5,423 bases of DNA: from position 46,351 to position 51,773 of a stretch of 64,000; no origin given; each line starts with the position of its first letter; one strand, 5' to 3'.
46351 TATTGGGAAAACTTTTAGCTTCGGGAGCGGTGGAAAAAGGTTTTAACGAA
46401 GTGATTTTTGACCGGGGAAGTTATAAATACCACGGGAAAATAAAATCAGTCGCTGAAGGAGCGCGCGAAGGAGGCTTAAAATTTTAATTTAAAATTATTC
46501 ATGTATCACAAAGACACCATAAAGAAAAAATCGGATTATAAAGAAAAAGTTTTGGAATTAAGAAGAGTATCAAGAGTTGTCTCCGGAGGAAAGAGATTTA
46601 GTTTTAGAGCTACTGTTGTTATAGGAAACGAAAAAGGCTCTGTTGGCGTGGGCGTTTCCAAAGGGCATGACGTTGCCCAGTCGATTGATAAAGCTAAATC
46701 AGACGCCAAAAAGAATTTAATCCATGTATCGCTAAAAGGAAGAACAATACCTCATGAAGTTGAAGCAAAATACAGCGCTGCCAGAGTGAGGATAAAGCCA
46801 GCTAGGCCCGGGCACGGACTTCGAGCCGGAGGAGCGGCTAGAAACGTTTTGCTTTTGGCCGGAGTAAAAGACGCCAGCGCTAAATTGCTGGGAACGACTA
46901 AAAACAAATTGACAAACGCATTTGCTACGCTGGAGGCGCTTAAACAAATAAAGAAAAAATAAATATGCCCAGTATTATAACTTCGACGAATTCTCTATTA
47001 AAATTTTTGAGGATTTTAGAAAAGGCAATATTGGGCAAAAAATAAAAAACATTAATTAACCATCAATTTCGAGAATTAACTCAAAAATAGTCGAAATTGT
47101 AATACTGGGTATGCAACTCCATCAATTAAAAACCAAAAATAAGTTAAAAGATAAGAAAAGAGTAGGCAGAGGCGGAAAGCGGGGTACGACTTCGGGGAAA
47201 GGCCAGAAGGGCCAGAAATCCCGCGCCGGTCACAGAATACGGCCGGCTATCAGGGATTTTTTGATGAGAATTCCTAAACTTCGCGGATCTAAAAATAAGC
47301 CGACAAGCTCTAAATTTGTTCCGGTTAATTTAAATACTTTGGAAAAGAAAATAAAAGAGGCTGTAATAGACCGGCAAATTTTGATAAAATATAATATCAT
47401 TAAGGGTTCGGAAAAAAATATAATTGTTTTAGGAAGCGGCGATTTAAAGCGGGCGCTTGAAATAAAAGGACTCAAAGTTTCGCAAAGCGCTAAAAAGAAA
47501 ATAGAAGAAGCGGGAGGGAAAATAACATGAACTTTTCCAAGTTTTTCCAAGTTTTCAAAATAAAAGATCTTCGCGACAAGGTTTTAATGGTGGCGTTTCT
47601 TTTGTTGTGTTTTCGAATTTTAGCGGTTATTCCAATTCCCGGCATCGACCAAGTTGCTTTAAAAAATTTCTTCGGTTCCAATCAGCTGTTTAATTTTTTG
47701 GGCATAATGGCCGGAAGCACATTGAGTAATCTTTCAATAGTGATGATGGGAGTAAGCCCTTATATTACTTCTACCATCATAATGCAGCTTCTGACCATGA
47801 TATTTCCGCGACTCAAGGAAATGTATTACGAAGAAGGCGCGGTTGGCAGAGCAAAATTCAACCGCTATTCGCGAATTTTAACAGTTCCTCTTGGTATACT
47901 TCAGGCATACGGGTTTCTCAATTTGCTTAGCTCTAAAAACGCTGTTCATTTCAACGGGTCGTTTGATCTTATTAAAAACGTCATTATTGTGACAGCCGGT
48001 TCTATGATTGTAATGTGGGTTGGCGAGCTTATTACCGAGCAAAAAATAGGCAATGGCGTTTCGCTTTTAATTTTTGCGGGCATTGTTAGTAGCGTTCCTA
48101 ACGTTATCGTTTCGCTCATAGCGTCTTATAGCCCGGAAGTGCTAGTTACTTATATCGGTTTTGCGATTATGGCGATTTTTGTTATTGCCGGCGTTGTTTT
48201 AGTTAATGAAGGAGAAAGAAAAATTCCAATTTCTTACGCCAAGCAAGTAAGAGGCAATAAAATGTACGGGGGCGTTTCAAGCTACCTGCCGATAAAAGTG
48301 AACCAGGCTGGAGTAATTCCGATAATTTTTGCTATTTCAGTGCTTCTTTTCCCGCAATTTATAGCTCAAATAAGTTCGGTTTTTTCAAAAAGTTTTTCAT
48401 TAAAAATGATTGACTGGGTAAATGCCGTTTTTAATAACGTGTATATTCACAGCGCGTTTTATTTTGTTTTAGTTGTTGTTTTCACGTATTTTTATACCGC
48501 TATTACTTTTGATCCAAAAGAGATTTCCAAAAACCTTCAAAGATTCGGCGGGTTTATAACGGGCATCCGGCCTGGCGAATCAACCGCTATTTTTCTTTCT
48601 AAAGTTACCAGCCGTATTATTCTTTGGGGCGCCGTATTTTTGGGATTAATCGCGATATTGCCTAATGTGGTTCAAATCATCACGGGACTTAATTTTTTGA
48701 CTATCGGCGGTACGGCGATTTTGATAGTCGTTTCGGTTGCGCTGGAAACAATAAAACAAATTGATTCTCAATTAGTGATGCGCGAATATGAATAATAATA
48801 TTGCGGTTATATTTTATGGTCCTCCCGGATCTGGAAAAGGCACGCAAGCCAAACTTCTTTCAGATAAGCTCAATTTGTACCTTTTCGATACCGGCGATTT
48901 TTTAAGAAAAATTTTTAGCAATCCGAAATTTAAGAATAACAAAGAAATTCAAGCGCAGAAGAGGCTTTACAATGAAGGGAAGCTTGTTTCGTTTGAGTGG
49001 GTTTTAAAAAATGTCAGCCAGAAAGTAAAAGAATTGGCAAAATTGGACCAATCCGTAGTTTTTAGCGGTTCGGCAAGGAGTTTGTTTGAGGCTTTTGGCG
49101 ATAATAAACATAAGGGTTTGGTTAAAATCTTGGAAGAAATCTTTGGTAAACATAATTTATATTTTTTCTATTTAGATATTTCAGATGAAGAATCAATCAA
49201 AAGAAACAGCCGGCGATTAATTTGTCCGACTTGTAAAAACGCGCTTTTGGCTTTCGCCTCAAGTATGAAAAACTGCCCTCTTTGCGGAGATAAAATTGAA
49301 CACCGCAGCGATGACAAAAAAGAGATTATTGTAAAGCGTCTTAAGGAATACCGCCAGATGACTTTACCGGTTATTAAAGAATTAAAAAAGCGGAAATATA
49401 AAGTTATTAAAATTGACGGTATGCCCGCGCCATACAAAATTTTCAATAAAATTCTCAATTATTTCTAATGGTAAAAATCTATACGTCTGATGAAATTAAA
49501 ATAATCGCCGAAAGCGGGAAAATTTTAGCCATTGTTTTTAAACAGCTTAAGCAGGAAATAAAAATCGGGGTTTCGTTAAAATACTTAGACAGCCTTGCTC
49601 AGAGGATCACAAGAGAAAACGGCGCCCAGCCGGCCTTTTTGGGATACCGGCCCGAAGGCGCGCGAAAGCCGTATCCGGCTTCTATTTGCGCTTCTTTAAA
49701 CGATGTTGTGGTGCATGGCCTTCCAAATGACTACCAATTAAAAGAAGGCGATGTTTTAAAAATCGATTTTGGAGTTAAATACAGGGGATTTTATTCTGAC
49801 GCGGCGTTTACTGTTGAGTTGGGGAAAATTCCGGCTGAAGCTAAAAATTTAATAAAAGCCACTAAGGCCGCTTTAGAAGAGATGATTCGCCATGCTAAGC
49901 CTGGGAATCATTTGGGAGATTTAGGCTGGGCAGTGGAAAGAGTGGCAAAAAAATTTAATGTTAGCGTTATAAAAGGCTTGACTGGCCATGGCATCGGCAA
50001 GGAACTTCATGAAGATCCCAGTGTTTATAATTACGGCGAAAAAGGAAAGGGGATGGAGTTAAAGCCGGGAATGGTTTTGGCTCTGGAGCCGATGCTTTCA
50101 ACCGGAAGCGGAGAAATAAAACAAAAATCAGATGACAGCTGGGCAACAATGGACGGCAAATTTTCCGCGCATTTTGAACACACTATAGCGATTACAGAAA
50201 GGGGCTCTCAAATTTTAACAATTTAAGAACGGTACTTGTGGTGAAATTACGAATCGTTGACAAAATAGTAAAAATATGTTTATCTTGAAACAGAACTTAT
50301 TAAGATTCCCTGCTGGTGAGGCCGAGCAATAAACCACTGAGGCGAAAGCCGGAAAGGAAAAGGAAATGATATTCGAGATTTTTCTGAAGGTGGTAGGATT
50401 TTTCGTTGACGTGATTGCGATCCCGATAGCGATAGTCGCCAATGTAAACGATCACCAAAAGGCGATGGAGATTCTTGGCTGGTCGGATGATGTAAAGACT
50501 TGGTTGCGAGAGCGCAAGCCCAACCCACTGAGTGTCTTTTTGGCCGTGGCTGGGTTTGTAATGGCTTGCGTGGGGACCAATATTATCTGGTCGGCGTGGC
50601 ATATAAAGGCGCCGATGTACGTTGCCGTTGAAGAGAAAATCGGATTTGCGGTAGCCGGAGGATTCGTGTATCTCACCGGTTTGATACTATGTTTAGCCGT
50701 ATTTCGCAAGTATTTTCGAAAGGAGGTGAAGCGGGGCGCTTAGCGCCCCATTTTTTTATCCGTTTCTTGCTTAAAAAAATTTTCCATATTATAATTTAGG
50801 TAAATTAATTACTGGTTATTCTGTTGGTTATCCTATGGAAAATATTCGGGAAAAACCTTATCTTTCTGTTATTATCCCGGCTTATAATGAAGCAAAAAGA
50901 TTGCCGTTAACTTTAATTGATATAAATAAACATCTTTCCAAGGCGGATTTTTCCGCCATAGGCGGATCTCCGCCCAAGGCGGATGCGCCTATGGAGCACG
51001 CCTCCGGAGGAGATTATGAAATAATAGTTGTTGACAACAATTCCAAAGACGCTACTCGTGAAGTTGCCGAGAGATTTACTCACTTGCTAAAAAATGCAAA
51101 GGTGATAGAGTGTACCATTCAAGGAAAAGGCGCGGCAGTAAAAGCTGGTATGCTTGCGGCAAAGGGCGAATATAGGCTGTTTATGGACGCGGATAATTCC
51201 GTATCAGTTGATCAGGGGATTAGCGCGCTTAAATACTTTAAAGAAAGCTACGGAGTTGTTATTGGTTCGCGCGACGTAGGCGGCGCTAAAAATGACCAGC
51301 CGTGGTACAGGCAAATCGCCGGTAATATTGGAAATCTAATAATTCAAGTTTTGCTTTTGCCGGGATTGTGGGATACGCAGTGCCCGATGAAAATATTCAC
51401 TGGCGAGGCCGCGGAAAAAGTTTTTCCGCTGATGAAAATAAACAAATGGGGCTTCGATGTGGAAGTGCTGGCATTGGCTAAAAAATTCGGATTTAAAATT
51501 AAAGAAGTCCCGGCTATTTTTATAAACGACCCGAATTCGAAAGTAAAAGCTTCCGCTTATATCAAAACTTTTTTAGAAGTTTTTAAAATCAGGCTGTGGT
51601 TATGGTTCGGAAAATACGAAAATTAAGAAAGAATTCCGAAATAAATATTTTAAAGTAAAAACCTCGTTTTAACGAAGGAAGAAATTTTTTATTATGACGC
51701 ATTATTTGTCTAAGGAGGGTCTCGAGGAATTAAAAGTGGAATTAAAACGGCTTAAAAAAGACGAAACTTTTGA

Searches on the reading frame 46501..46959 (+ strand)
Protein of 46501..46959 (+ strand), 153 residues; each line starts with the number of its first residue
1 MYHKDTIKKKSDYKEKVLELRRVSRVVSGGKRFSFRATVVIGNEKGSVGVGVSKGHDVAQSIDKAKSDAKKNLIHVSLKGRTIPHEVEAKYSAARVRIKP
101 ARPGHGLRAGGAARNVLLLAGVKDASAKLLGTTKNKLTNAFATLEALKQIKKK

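Call 14: search_protein_families(library=pfam, proteins=[window:46501-46959:+])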
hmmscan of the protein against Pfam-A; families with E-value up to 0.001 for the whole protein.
window:46501-46959:+ (153 aa): 2 families
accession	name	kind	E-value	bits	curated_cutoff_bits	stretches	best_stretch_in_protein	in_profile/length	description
PF00333.26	Ribosomal_S5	-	2.3e-24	85.6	27.1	1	14-76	2-64/65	Ribosomal protein S5, N-terminal domain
PF03719.21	Ribosomal_S5_C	-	1.2e-19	69.9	21.5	1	89-152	1-63/71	Ribosomal protein S5, C-terminal domain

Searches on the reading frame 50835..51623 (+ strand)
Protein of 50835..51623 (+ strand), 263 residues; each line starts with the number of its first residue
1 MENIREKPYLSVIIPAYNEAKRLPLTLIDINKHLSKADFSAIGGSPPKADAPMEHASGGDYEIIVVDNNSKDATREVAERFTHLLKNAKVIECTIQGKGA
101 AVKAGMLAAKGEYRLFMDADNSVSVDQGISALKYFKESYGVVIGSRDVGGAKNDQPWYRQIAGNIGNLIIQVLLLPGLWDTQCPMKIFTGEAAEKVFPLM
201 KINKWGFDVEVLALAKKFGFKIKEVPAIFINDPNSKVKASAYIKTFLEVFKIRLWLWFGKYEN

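Call 14: search_protein_families(library=pfam, proteins=[window:50835-51623:+])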
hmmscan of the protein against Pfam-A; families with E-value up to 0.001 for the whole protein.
window:50835-51623:+ (263 aa): 2 families
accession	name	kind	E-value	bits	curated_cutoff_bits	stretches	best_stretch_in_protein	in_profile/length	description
PF00535.33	Glycos_transf_2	-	1.1e-26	94.1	23.3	1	11-197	1-168/168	Glycosyl transferase family 2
PF13641.12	Glyco_tranf_2_3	-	0.00023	21.7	27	0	59-148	29-125/230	Glycosyltransferase like family 2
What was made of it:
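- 50835..51626 (+): Host gene: family-2 glycosyltransferase. Homologues are named dolichyl-phosphate beta-glucosyltransferase by their sources. Pfam PF00535 at 1.1e-26 (call 14).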

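Call 42: find_homologous_proteins(query=window:50835-51623:+, max_evalue=1e-20)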
Query window:50835-51623:+ (263 aa): 6131 proteins with E <= 1e-20 among 8000 candidates; the best 120 are listed.
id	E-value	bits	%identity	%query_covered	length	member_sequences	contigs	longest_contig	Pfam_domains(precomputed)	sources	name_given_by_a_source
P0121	1.2e-139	482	87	97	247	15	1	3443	PF13641.13,PF00535.33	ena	-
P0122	2.3e-121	422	77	97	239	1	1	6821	PF10111.15,PF13641.13,PF00535.33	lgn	-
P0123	5.7e-105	369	66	97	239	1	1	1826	PF10111.15,PF13641.13,PF00535.33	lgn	-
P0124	6.9e-105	368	66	97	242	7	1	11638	PF10111.15,PF00535.33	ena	-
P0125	1.1e-103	364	68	96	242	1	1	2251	PF10111.15,PF13641.13,PF00535.33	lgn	-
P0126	1.6e-103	364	66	97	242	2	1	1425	PF10111.15,PF00535.33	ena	-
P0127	4.3e-101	356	62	98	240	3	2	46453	PF10111.15,PF00535.33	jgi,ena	-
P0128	1.8e-99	351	65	97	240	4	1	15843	PF10111.15,PF13641.13,PF00535.33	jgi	jgi:glycosyltransferase involved in cell wall biosynthesis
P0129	2.9e-99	350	62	97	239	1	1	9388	PF10111.15,PF13641.13,PF00535.33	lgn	-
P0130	1.0e-98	348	65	97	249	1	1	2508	PF10111.15,PF13641.13,PF00535.33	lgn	-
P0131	1.2e-98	348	65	97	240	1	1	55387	PF10111.15,PF13641.13,PF00535.33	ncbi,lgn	-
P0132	1.4e-98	348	63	97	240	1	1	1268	PF10111.15,PF00535.33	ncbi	-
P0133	1.2e-97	345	63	98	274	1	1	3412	PF10111.15,PF13641.13,PF00535.33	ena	-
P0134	3.0e-97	343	64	96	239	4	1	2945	PF13641.13,PF00535.33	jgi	-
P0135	5.9e-97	342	62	97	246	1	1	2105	PF10111.15,PF13641.13,PF00535.33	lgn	-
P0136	2.0e-96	341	64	97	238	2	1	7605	PF10111.15,PF13641.13,PF00535.33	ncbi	-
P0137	2.5e-96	340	64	97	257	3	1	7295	PF10111.15,PF00535.33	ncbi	-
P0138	2.6e-96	340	64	97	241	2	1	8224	PF10111.15,PF13641.13,PF00535.33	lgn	-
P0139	4.8e-96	339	63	97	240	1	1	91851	PF10111.15,PF00535.33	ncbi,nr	ncbi:glycosyltransferase family 2 protein [Candidatus Wolfebacteria bacterium]|nr:glycosyltransferas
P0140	5.3e-96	339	63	97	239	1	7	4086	PF10111.15,PF13641.13,PF00535.33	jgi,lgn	-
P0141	1.7e-95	338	62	97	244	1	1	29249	PF10111.15,PF13641.13,PF00535.33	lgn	-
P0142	2.6e-95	337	62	97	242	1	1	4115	PF10111.15,PF13641.13,PF00535.33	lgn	-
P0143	4.0e-95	336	62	97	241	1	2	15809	PF10111.15,PF13641.13,PF00535.33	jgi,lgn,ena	-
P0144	4.4e-95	336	61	95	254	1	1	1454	PF00535.33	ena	-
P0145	5.2e-95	336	61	98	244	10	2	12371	PF10111.15,PF13641.13,PF00535.33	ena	-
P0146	8.1e-95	335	62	97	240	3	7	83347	PF10111.15,PF13641.13,PF00535.33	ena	-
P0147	1.0e-94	335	63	98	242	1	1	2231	PF10111.15,PF13641.13,PF00535.33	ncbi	-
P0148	1.2e-94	335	61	99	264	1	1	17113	PF10111.15,PF13641.13,PF00535.33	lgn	-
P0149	1.2e-94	335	62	97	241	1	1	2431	PF10111.15,PF13641.13,PF00535.33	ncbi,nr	ncbi:glycosyltransferase family 2 protein [Candidatus Wolfebacteria bacterium]|nr:glycosyltransferas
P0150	3.0e-94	333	63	97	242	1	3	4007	PF10111.15,PF13641.13,PF00535.33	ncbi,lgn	-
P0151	4.9e-94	333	61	97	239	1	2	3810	PF10111.15,PF00535.33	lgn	-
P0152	6.3e-94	332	62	97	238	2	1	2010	PF10111.15,PF13641.13,PF00535.33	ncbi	-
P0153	7.8e-94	332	62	97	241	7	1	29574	PF10111.15,PF13641.13,PF00535.33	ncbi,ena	-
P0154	1.9e-93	331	62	95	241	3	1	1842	PF10111.15,PF00535.33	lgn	-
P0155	1.9e-93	331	61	98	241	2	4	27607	PF10111.15,PF13641.13,PF00535.33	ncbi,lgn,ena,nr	ncbi:MAG: glycosyltransferase family 2 protein [Patescibacteria group bacterium]|nr:glycosyltransfer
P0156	2.4e-93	331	62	97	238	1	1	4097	PF10111.15,PF13641.13,PF00535.33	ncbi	-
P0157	2.9e-93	330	63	97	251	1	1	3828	PF10111.15,PF13641.13,PF00535.33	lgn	-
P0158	4.3e-93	330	62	97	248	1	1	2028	PF10111.15,PF13641.13,PF00535.33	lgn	-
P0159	7.3e-93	329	61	97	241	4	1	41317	PF10111.15,PF00535.33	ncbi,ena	-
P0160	1.0e-92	328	61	97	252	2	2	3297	PF10111.15,PF13641.13,PF00535.33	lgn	-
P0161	1.2e-92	328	62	98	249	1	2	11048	PF10111.15,PF13641.13,PF00535.33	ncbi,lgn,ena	-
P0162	1.5e-92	328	60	97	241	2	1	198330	PF10111.15,PF13641.13,PF00535.33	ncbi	-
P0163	1.9e-92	328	61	97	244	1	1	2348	PF10111.15,PF00535.33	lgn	-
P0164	2.3e-92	327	61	97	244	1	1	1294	PF10111.15,PF00535.33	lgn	-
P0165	3.1e-92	327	59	98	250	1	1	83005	PF13641.13,PF00535.33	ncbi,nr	ncbi:MAG: glycosyltransferase family 2 protein [Patescibacteria group bacterium]|nr:glycosyltransfer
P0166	3.2e-92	327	62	97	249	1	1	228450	PF10111.15,PF00535.33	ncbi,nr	ncbi:MAG: glycosyltransferase family 2 protein [bacterium]|nr:glycosyltransferase family 2 protein [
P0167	3.5e-92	327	61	95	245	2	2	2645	PF10111.15,PF13641.13,PF00535.33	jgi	jgi:dolichyl-phosphate beta-glucosyltransferase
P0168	4.0e-92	327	61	97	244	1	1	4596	PF10111.15,PF13641.13,PF00535.33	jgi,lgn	jgi:dolichyl-phosphate beta-glucosyltransferase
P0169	4.6e-92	326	60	97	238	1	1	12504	PF10111.15,PF13641.13,PF00535.33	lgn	-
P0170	5.1e-92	326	60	97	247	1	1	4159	PF10111.15,PF13641.13,PF00535.33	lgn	-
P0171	5.1e-92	326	60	97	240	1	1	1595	PF10111.15,PF00535.33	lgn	-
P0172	6.4e-92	326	61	97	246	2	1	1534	PF10111.15,PF13641.13,PF00535.33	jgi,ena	-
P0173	1.0e-91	325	60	98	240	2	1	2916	PF10111.15,PF13641.13,PF00535.33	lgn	-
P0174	1.1e-91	325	60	97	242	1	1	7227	PF10111.15,PF13641.13,PF00535.33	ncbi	-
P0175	1.4e-91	325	60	97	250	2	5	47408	PF10111.15,PF00535.33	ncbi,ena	ncbi:MAG: dolichyl-phosphate beta-glucosyltransferase [Patescibacteria group bacterium]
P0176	2.3e-91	324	60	97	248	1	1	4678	PF10111.15,PF13641.13,PF00535.33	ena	-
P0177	2.7e-91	324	62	97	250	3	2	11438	PF10111.15,PF13641.13,PF00535.33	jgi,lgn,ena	-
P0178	3.3e-91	324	59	97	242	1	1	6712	PF10111.15,PF13641.13,PF00535.33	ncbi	-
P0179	3.6e-91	323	61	97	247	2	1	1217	PF10111.15,PF13641.13,PF00535.33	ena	-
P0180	4.1e-91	323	59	98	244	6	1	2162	PF10111.15,PF13641.13,PF00535.33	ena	-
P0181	5.3e-91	323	59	98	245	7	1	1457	PF10111.15,PF13641.13,PF00535.33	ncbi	ncbi:MAG: glycosyl transferase family 2, partial [uncultured bacterium]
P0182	5.3e-91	323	61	97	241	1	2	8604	PF10111.15,PF13641.13,PF00535.33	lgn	-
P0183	5.6e-91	323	59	97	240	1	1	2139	PF10111.15,PF13641.13,PF00535.33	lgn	-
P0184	5.8e-91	323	62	95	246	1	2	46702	PF10111.15,PF13641.13,PF00535.33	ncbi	-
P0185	6.0e-91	323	62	97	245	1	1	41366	PF10111.15,PF13641.13,PF00535.33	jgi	jgi:dolichyl-phosphate beta-glucosyltransferase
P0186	7.7e-91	322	60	97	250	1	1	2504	PF10111.15,PF13641.13,PF00535.33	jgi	-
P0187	9.5e-91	322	62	97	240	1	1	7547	PF10111.15,PF13641.13,PF00535.33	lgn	-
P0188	1.0e-90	322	60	97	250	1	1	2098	PF10111.15,PF13641.13,PF00535.33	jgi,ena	-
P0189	1.0e-90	322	61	97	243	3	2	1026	PF10111.15,PF13641.13,PF00535.33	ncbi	-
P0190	2.2e-90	321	62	95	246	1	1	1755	PF10111.15,PF13641.13,PF00535.33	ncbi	-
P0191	2.4e-90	321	60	97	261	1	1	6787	PF10111.15,PF00535.33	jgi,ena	-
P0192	2.5e-90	321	58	97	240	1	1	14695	PF10111.15,PF13641.13,PF00535.33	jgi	-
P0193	2.6e-90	321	61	97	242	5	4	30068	PF10111.15,PF13641.13,PF00535.33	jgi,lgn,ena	jgi:dolichyl-phosphate beta-glucosyltransferase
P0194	3.1e-90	320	59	97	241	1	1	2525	PF10111.15,PF13641.13,PF00535.33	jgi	-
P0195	3.4e-90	320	62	97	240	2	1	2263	PF10111.15,PF00535.33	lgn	-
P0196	3.6e-90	320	59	95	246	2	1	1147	PF10111.15,PF13641.13,PF00535.33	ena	-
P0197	4.5e-90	320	59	97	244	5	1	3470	PF10111.15,PF13641.13,PF00535.33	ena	-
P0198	4.9e-90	320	59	98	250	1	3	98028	PF00535.33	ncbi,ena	ncbi:MAG: dolichyl-phosphate beta-glucosyltransferase [Patescibacteria group bacterium]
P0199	5.1e-90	320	60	97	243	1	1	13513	PF10111.15,PF13641.13,PF00535.33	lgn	-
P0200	5.9e-90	319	61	98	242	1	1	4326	PF10111.15,PF13641.13,PF00535.33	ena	-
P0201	5.9e-90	319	59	98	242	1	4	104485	PF00535.33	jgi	jgi:dolichyl-phosphate beta-glucosyltransferase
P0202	6.9e-90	319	57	98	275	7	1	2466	PF10111.15,PF00535.33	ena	-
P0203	8.9e-90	319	61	97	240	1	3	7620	PF10111.15,PF13641.13,PF00535.33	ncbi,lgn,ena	-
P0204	9.5e-90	319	59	98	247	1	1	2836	PF10111.15,PF13641.13,PF00535.33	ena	-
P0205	1.1e-89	319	58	97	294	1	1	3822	PF10111.15,PF00535.33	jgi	jgi:dolichyl-phosphate beta-glucosyltransferase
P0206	1.3e-89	318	61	97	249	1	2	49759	PF00535.33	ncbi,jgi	jgi:dolichyl-phosphate beta-glucosyltransferase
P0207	1.4e-89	318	62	95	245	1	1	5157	PF10111.15,PF13641.13,PF00535.33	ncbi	-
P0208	1.4e-89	318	60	97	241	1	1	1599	PF10111.15,PF13641.13,PF00535.33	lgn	-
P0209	1.5e-89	318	60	97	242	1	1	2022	PF10111.15,PF13641.13,PF00535.33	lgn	-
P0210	1.6e-89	318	59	97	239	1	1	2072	PF10111.15,PF13641.13,PF00535.33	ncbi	-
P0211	1.7e-89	318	60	97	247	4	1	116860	PF10111.15,PF13641.13,PF00535.33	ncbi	-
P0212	1.9e-89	318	61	97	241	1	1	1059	PF10111.15,PF13641.13,PF00535.33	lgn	-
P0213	2.2e-89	318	60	97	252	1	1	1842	PF10111.15,PF00535.33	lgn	-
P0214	2.5e-89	317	62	90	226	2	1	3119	PF00535.33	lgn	-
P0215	2.8e-89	317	58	99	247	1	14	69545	PF10111.15,PF13641.13,PF00535.33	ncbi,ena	ncbi:MAG: dolichyl-phosphate beta-glucosyltransferase [Patescibacteria group bacterium]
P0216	3.9e-89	317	61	97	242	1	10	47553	PF10111.15,PF13641.13,PF00535.33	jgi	jgi:dolichyl-phosphate beta-glucosyltransferase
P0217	4.4e-89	317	59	97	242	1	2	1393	PF10111.15,PF00535.33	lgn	-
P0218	5.1e-89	316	58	97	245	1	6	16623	PF10111.15,PF13641.13,PF00535.33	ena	-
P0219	5.4e-89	316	59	98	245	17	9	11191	PF10111.15,PF13641.13,PF00535.33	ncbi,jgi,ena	-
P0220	5.9e-89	316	59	98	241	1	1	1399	PF10111.15,PF13641.13,PF00535.33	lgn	-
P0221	6.0e-89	316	60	98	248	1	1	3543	PF10111.15,PF13641.13,PF00535.33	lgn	-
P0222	6.1e-89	316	57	97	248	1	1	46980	PF10111.15,PF00535.33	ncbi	-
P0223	7.4e-89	316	60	97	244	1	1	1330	PF10111.15,PF13641.13,PF00535.33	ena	-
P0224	9.0e-89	316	60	97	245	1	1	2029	PF10111.15,PF13641.13,PF00535.33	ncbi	-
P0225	1.3e-88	315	60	97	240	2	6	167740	PF10111.15,PF13641.13,PF00535.33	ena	-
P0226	1.6e-88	315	58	97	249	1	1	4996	PF13641.13,PF00535.33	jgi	jgi:dolichyl-phosphate beta-glucosyltransferase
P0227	1.8e-88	315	60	98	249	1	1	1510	PF10111.15,PF13641.13,PF00535.33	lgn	-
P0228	2.9e-88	314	60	97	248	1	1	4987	PF10111.15,PF13641.13,PF00535.33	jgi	jgi:dolichyl-phosphate beta-glucosyltransferase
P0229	3.2e-88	314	58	97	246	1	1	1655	PF10111.15,PF13641.13,PF00535.33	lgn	-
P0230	3.2e-88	314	61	97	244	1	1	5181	PF10111.15,PF13641.13,PF00535.33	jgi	jgi:dolichyl-phosphate beta-glucosyltransferase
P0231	5.1e-88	313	60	98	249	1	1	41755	PF00535.33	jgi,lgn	jgi:dolichyl-phosphate beta-glucosyltransferase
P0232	5.1e-88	313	58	97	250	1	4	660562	PF10111.15,PF13641.13,PF00535.33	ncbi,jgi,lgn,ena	-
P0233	5.2e-88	313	58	98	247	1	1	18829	PF10111.15,PF13641.13,PF00535.33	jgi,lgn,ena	-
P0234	7.2e-88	313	58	97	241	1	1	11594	PF10111.15,PF13641.13,PF00535.33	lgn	-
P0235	7.8e-88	312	59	97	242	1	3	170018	PF10111.15,PF13641.13,PF00535.33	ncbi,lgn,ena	ncbi:MAG: dolichyl-phosphate beta-glucosyltransferase [Patescibacteria group bacterium]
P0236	1.7e-87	311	60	97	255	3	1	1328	PF10111.15,PF13641.13,PF00535.33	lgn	-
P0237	1.9e-87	311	58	97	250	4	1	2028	PF10111.15,PF13641.13,PF00535.33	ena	-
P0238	2.0e-87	311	59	97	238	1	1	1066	PF10111.15,PF13641.13,PF00535.33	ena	-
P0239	2.0e-87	311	58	97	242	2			PF10111.15,PF13641.13,PF00535.33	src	-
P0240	2.1e-87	311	58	98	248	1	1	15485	PF10111.15,PF13641.13,PF00535.33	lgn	-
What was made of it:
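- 50835..51626 (+): Homologue names are from call 42.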

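Call 51: find_encoding_contigs(protein=P0121, flank=2000, max_places=1)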
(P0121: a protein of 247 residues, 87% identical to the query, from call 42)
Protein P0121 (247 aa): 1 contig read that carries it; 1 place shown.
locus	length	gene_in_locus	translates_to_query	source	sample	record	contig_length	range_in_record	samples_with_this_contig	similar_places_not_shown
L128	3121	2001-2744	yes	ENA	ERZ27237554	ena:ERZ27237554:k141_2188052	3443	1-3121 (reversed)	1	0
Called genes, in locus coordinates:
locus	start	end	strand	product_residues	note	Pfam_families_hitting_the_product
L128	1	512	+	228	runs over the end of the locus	PF00406:ADK, PF13207:AAA_17, PF13238:AAA_18 (weak)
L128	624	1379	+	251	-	PF00557:Peptidase_M24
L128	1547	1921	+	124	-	-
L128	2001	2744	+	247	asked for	PF13641:Glyco_tranf_2_3 (weak), PF00535:Glycos_transf_2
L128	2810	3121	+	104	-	?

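Call 75: find_encoding_contigs(protein=P0177, flank=1500, max_places=1)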
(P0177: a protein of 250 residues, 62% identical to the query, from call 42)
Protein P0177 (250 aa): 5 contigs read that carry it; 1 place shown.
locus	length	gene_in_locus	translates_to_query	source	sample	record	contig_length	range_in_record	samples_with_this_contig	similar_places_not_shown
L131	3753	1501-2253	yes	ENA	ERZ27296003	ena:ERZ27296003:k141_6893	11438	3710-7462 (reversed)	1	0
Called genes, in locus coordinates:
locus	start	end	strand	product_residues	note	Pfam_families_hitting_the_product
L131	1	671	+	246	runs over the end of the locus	PF00406:ADK, PF13207:AAA_17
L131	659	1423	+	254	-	PF00557:Peptidase_M24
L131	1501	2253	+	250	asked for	PF00535:Glycos_transf_2, PF10111:Glyco_tranf_2_2 (weak), PF13641:Glyco_tranf_2_3 (weak)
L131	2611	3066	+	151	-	PF03449:GreA_GreB_N, PF01272:GreA_GreB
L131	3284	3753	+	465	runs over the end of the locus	PF01336:tRNA_anti-codon, PF00152:tRNA-synt_2, PF01409:tRNA-synt_2d (faint)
